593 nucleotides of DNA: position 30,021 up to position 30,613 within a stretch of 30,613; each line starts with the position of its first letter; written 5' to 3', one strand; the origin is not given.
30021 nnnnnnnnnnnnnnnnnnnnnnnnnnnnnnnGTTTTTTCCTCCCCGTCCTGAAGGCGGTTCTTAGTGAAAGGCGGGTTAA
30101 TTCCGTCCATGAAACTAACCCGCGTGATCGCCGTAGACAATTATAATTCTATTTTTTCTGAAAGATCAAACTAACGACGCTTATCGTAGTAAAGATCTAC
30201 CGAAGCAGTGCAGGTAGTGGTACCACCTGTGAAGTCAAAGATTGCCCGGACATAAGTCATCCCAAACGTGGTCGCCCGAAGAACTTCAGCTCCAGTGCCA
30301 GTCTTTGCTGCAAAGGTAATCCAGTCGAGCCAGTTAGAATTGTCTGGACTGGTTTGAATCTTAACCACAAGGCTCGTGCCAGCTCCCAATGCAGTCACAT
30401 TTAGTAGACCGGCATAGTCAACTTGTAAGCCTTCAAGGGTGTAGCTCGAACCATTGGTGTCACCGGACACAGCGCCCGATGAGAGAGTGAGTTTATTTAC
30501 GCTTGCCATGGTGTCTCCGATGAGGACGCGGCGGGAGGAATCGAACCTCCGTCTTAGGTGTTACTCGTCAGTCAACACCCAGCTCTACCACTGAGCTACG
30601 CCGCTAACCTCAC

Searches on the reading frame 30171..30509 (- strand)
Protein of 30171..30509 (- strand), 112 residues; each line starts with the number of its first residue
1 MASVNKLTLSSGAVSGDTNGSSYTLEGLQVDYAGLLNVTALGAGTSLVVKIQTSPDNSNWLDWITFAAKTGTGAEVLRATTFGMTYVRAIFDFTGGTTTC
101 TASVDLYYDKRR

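Call 62: search_protein_families(library=pfam, proteins=[window:30171-30509:-], max_evalue=0.01)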
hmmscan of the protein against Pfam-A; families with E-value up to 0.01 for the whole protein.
window:30171-30509:- (112 aa): 1 family
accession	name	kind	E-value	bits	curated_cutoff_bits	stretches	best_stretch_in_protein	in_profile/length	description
PF19912.4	DUF6385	-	0.0028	18.1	26.8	1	45-102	18-74/82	Domain of unknown function (DUF6385)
